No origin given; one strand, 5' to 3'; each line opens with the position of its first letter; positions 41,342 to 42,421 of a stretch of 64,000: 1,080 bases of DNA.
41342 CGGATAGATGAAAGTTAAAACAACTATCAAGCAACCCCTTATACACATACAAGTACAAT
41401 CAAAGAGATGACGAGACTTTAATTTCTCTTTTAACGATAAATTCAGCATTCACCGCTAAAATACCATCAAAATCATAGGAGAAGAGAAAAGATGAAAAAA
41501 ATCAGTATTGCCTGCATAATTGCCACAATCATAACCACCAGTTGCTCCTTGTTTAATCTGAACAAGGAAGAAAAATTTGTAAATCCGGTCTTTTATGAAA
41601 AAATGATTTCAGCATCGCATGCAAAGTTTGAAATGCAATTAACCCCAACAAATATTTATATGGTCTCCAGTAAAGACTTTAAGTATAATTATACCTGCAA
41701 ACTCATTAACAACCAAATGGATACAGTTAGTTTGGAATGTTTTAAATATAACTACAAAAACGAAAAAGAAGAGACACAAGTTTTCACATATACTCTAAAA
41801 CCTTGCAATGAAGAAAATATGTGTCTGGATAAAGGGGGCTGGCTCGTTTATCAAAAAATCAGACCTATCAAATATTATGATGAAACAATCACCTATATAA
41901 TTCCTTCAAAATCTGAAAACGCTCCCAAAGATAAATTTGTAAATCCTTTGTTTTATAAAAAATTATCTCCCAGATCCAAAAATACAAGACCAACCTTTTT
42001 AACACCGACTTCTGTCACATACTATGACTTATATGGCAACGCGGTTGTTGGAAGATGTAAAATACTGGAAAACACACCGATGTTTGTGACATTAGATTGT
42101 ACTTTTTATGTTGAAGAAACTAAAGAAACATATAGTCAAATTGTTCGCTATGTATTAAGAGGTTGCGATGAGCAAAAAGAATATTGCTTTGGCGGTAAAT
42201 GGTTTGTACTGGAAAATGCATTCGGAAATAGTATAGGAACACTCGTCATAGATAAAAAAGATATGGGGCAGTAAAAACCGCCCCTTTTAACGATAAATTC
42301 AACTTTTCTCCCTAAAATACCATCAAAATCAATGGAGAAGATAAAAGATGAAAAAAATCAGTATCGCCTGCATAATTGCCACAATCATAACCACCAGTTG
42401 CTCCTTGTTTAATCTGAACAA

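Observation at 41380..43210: Three tandem secreted/lipoprotein genes sharing a ~75-bp repeated 5' region, RBS and MKKI start, with near-identical terminators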

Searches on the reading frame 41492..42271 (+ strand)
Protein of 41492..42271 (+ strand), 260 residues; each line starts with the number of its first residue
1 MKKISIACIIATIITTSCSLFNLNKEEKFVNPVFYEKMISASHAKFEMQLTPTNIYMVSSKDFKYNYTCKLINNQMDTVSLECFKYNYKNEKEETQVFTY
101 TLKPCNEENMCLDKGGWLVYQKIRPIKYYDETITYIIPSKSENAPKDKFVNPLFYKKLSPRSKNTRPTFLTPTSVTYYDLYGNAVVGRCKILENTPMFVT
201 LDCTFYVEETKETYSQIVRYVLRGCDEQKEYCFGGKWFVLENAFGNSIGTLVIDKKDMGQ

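Call 5: search_protein_families(library=pfam, proteins=[window:41492-42271:+], max_evalue=1)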
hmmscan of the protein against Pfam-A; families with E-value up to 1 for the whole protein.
window:41492-42271:+ (260 aa): 2 families
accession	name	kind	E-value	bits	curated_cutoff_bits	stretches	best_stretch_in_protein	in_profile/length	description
PF08204.17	V-set_CD47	-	0.035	14.3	21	1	11-83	27-101/111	CD47 immunoglobulin-like domain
PF09022.15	Staphostatin_A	-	0.059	13.7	24.1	1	19-81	5-65/105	Staphostatin A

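Call 7: find_homologous_proteins(query=window:41492-42271:+)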
Query window:41492-42271:+ (260 aa): 38 proteins with E <= 0.001 among 122 candidates.
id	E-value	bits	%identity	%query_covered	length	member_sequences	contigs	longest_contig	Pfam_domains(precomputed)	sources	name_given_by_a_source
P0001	6.9e-174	594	100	100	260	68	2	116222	-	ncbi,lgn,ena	-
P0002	1.3e-154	531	90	100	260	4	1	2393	-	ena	-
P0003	9.4e-136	469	78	100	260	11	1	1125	-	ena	-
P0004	7.7e-133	460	75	100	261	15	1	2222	-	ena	-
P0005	4.5e-132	457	77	98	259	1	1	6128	-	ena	-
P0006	1.2e-131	456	77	98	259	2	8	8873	-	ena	-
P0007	7.5e-130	450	74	100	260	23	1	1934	-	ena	-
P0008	2.0e-129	448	74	100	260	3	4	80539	-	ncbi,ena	-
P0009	5.8e-129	447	74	100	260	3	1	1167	-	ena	-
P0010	7.8e-129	447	73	100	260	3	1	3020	-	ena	-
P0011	1.0e-128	446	74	100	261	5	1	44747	-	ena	-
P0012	4.4e-128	444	75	100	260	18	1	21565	-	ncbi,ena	-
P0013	5.3e-126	437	73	100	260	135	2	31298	-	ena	-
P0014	6.0e-126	437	73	100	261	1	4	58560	-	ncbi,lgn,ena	-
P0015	6.5e-126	437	72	100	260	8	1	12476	-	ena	-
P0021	4.1e-95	336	57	100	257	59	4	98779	-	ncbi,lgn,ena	-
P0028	2.6e-63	232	44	98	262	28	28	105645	-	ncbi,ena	-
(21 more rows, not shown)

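Call 9: find_encoding_contigs(protein=P0001, flank=6000, max_places=6)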
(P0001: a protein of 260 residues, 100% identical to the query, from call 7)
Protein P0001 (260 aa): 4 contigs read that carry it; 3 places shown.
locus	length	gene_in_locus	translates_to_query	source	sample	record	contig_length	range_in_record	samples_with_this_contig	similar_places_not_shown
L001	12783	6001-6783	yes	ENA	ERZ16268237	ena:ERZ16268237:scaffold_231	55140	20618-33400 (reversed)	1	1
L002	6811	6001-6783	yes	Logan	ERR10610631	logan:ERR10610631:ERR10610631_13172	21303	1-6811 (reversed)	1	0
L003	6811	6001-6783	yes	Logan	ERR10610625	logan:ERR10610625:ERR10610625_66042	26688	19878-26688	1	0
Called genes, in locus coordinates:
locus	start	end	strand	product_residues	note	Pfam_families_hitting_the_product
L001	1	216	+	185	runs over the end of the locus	PF00226:DnaJ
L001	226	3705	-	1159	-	PF17757:UvrB_inter, PF02559:CarD_TRCF_RID, PF00270:DEAD, PF00271:Helicase_C, PF03461:TRCF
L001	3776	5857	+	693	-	PF17191:RecG_wedge, PF00270:DEAD, PF04851:ResIII, PF07517:SecA_DEAD (weak), PF00271:Helicase_C, PF19833:RecG_dom3_C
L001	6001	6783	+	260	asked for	-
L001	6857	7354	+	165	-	-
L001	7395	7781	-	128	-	PF05838:Glyco_hydro_108 (weak), PF09374:PG_binding_3 (weak)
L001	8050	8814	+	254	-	PF02462:Opacity (faint), PF13505:OMP_b-brl, PF01389:OmpA_membrane (weak)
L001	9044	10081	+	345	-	PF01073:3Beta_HSD, PF01370:Epimerase, PF02719:Polysacc_synt_2, PF04321:RmlD_sub_bind, PF16363:GDP_Man_Dehyd, PF07993:NAD_binding_4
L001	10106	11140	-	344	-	PF01757:Acyl_transf_3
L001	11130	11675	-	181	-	PF02631:RecX_HTH2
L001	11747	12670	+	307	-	PF01430:HSP33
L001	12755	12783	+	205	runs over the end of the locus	-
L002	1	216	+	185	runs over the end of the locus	PF00226:DnaJ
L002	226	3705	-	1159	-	PF17757:UvrB_inter, PF02559:CarD_TRCF_RID, PF00270:DEAD, PF00271:Helicase_C, PF03461:TRCF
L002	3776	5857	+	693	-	PF17191:RecG_wedge, PF00270:DEAD, PF04851:ResIII, PF07517:SecA_DEAD (weak), PF00271:Helicase_C, PF19833:RecG_dom3_C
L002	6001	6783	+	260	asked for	-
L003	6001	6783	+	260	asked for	-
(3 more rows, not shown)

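Call 12: find_related_loci(query=A2, collection=genome_contigs, flank=8000)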
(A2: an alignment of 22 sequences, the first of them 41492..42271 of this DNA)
Query A2 (260 aa) in genome_contigs; peptide patterns used: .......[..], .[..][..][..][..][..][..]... (x = any residue, [..] = any of these).
105 stretches matched a pattern; 65 encode a relative of the query (tblastn E <= 1e-3); 63 distinct loci.
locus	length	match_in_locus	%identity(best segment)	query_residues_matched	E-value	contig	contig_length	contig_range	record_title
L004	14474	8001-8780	94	1-260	3e-156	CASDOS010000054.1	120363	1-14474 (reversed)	uncultured Alphaproteobacteria bacterium isolate SI.O27.metabat-bins.10 genome assembly, contig: SI.O27.metabat-bins.10.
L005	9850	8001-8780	93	1-260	1e-153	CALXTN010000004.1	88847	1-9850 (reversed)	MAG: uncultured Alphaproteobacteria bacterium isolate BRZ_QQ__bin90 genome assembly, contig: BRZ_QQ__NODE_214_length_888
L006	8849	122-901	93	1-260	8e-153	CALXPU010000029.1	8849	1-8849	MAG: uncultured Alphaproteobacteria bacterium isolate BRZ_KG__bin92 genome assembly, contig: BRZ_KG__NODE_11411_length_8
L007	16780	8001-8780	93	1-260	1e-152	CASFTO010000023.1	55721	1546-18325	uncultured Alphaproteobacteria bacterium isolate SI.A54.metabat-bins.112 genome assembly, contig: SI.A54.metabat-bins.11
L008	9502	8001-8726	89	19-260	3e-148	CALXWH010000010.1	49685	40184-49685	MAG: uncultured Alphaproteobacteria bacterium isolate BRZ_CV__bin18 genome assembly, contig: BRZ_CV__NODE_1044_length_49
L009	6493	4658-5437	78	1-260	2e-141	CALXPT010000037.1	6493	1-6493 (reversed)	MAG: uncultured Alphaproteobacteria bacterium isolate BRZ_CI__bin98 genome assembly, contig: BRZ_CI__NODE_15803_length_6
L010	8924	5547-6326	78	1-260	2e-140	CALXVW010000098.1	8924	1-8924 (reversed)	MAG: uncultured Alphaproteobacteria bacterium isolate E40__bin9 genome assembly, contig: E40__k127_2450415, whole genome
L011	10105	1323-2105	77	1-260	1e-138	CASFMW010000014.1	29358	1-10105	uncultured proteobacterium isolate O25_L1_391391_idba_bin.172 genome assembly, contig: O25_L1_391391_idba_bin.172.fa_sca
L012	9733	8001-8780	77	1-260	3e-138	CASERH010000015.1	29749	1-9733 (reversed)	uncultured proteobacterium isolate O27_L1_392392_idba_bin.56 genome assembly, contig: O27_L1_392392_idba_bin.56.fa_scaff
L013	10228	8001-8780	77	1-260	4e-137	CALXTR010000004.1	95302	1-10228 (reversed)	MAG: uncultured Alphaproteobacteria bacterium isolate BRZ_CI__bin121 genome assembly, contig: BRZ_CI__NODE_364_length_95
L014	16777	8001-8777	78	1-260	7e-137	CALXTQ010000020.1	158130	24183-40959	MAG: uncultured Alphaproteobacteria bacterium isolate E07__bin220 genome assembly, contig: E07__k127_3536681, whole geno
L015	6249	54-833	76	1-260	6e-136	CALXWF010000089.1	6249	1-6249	MAG: uncultured Alphaproteobacteria bacterium isolate E19__bin150 genome assembly, contig: E19__k127_9744903, whole geno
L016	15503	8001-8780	75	1-260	3e-134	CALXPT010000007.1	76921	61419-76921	MAG: uncultured Alphaproteobacteria bacterium isolate BRZ_CI__bin98 genome assembly, contig: BRZ_CI__NODE_561_length_769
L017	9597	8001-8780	74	1-260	2e-133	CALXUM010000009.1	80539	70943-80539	MAG: uncultured Alphaproteobacteria bacterium isolate BRZ_CT__bin98 genome assembly, contig: BRZ_CT__NODE_539_length_805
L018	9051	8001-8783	74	1-260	9e-132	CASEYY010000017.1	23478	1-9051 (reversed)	uncultured proteobacterium isolate SI.O72.metabat-bins.143 genome assembly, contig: SI.O72.metabat-bins.143.fa_k141_1904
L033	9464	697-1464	55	6-260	5e-91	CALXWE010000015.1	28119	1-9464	MAG: uncultured Alphaproteobacteria bacterium isolate BRZ_SP__bin53 genome assembly, contig: BRZ_SP__NODE_2131_length_28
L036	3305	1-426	97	26-260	2e-72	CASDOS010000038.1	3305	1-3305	uncultured Alphaproteobacteria bacterium isolate SI.O27.metabat-bins.10 genome assembly, contig: SI.O27.metabat-bins.10.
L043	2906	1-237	89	182-260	4e-43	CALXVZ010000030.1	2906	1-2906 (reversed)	MAG: uncultured Alphaproteobacteria bacterium isolate BRZ_SF__bin16 genome assembly, contig: BRZ_SF__NODE_58087_length_2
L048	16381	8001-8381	37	1-239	1e-18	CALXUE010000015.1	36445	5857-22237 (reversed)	MAG: uncultured Alphaproteobacteria bacterium isolate BRZ_MQ__bin8 genome assembly, contig: BRZ_MQ__NODE_1118_length_364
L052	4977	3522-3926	33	1-247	5e-14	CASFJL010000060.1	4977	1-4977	uncultured proteobacterium isolate B15_L3_338338_idba_bin.30 genome assembly, contig: B15_L3_338338_idba_bin.30.fa_scaff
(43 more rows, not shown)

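Call 22: predict_structure(alignment_id=A2)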
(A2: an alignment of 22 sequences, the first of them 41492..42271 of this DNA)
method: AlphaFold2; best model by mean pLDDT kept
length: 260 residues; sequences in the alignment: 22
mean_pLDDT: 83.2   pTM: 0.78
mean pLDDT of the five models: 83.2, 82.8, 82.3, 79.8, 79.2
residues with pLDDT >= 90: 117; 70-90: 98; 50-70: 27; < 50: 18
segments of 3 or more residues with pLDDT < 50: 1-4, 14-24
pLDDT, mean of each block of 10 residues (from residue 1): 48 45 67 95 79 89 85 97 85 89 90 92 73 86 88 94 82 91 91 93 89 90 86 88 72 81
secondary structure, 60 per line:
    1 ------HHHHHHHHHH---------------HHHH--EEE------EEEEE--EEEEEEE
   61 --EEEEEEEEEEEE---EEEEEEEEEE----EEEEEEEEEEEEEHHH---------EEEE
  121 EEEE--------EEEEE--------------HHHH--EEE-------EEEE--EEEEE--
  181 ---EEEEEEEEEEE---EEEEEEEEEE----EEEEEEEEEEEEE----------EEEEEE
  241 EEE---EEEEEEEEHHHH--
elements in order: H7-16 H32-35 E38-40 E47-51 E54-60 E63-74 E78-87 E92-104 E117-124 E133-137 H152-155 E158-160 E168-171 E174-178 E184-194 E198-207 E212-224 E235-243 E247-254 H255-258

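Call 26: fold_search(model_id=the predicted structure, library=pdb)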
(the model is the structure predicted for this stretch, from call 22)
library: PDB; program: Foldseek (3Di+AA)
matches with E <= 10: 572; with E <= 0.001: 0
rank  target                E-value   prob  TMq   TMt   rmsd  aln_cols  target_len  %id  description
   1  4nw4                  9.3e-03  0.57  0.14  0.13  16.2       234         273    7  Crystal structure of a DUF4822 family protein (EF0375) from Enterococcus faecalis V583 at 1.85 A resolution (released 2014-02-19)
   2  9n6z_LH               1.4e-02  0.30  0.14  0.08  17.4       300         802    7  SSU processome maturation and disassembly, State D (released 2025-11-05)
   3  4xrt_B                2.8e-02  0.47  0.19  0.17  17.2       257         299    6  Crystal structure of the di-domain ARO/CYC StfQ from the steffimycin biosynthetic pathway (released 2015-12-02)
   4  8s7l_A                3.3e-02  0.18  0.12  0.13  19.2       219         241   10  Crystal structure of a double mutant of VirB8-like OrfG central and C-terminal domains of Streptococcus thermophilus I (released 2025-03-12)
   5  4xrt_A                4.1e-02  0.44  0.18  0.16  17.4       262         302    6  Crystal structure of the di-domain ARO/CYC StfQ from the steffimycin biosynthetic pathway (released 2015-12-02)
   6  4xrw                  8.1e-02  0.23  0.18  0.16  16.1       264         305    6  Crystal structure of the di-domain ARO/CYC BexL from the BE-7585A biosynthetic pathway (released 2015-12-02)
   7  8s7l_C                8.5e-02  0.12  0.12  0.12  18.7       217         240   10  Crystal structure of a double mutant of VirB8-like OrfG central and C-terminal domains of Streptococcus thermophilus I (released 2025-03-12)
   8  5yvf_C                9.9e-02  0.20  0.19  0.16  18.8       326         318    8  Crystal structure of BFA1 (released 2018-08-08)
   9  2qmi_C                1.3e-01  0.35  0.20  0.12  14.2       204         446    7  Structure of the octameric penicillin-binding protein homologue from Pyrococcus abyssi (released 2008-07-22)
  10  8xjc_A                1.3e-01  0.21  0.15  0.15  18.0       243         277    9  a novel haemophore of of Riemerella anatipestifer (released 2025-06-25)
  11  7pkw                  1.3e-01  0.12  0.11  0.12  18.9       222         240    8  Crystal structure of VIRB8-like OrfG central and C-terminal domains of Streptococcus thermophilus ICESt3 (Gram positive  (released 2022-09-07)
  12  8xjc_B                1.8e-01  0.14  0.17  0.17  18.2       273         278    9  a novel haemophore of of Riemerella anatipestifer (released 2025-06-25)
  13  4kh8                  1.9e-01  0.23  0.18  0.16  16.8       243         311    9  Crystal structure of a Lipocalin-like protein (EF0376) from Enterococcus faecalis V583 at 1.60 A resolution (released 2013-05-15)
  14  5yvf_B                2.2e-01  0.14  0.19  0.17  18.7       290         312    8  Crystal structure of BFA1 (released 2018-08-08)
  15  5yvf_A                2.2e-01  0.12  0.17  0.15  18.4       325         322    8  Crystal structure of BFA1 (released 2018-08-08)
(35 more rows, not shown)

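Call 28: search_solved_structures(query=A2, max_evalue=10)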
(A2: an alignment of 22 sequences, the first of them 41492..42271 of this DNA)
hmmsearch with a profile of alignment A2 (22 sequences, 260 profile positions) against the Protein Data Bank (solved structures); distinct sequences matched with E-value up to 10: 1.
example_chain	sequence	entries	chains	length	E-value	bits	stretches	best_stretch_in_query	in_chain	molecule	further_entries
8f70_A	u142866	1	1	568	0.12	15.1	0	56-116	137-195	T18.1 Major pilin backbone protein T-antigen,Major pilin backbone protein T-antigen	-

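Call 35: find_encoding_contigs(protein=P0028, flank=7000, max_places=3)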
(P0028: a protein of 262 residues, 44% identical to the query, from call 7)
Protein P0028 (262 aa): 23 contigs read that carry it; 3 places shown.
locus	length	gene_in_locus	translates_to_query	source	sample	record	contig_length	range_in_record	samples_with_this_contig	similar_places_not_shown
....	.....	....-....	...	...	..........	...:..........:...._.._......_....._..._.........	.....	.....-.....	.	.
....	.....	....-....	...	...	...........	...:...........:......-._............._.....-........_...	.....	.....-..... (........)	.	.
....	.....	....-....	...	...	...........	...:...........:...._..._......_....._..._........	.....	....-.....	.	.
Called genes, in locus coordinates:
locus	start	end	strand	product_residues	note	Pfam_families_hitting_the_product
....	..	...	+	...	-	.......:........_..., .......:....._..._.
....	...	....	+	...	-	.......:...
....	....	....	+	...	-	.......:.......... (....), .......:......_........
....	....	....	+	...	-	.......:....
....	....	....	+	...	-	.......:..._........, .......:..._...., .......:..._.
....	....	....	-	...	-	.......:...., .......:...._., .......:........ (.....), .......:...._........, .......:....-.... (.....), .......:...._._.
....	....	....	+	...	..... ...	-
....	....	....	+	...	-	-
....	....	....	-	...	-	-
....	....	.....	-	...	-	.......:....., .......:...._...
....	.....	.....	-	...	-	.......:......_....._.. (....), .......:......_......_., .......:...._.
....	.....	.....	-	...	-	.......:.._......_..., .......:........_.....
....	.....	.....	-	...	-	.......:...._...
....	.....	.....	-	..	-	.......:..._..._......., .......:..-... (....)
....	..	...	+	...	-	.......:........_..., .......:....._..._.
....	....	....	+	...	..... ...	-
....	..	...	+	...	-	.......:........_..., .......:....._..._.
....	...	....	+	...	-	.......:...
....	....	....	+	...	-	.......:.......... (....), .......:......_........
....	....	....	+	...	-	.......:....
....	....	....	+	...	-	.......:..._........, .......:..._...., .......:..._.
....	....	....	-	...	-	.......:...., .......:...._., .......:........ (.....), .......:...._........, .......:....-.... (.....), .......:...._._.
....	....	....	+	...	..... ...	-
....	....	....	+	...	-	-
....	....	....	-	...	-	-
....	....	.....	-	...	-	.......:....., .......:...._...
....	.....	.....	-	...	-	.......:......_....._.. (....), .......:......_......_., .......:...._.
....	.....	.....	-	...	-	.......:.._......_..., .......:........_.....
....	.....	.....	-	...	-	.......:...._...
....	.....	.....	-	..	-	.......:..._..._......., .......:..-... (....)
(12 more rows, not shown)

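Call 36: find_encoding_contigs(protein=P0021, flank=7000, max_places=3)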
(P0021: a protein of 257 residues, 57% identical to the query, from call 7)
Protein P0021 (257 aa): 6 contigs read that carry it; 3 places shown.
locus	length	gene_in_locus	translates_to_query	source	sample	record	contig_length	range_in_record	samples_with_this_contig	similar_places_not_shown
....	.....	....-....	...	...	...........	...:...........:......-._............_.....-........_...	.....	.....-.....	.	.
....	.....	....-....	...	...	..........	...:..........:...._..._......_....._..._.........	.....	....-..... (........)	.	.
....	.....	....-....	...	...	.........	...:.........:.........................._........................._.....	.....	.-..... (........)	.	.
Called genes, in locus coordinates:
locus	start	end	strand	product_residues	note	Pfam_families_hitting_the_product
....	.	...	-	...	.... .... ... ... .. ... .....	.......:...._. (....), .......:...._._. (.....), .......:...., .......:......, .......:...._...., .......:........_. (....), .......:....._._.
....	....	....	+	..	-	-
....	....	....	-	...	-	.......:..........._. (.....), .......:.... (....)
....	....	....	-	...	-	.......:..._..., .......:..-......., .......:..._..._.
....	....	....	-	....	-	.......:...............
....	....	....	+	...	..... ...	-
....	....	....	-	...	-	-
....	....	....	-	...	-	-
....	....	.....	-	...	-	-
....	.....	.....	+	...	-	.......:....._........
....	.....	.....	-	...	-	-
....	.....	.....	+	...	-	-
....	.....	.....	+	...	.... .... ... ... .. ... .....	-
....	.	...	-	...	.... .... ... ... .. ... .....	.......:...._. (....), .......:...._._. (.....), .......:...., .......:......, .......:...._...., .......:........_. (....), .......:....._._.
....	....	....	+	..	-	-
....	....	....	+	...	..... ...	-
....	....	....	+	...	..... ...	-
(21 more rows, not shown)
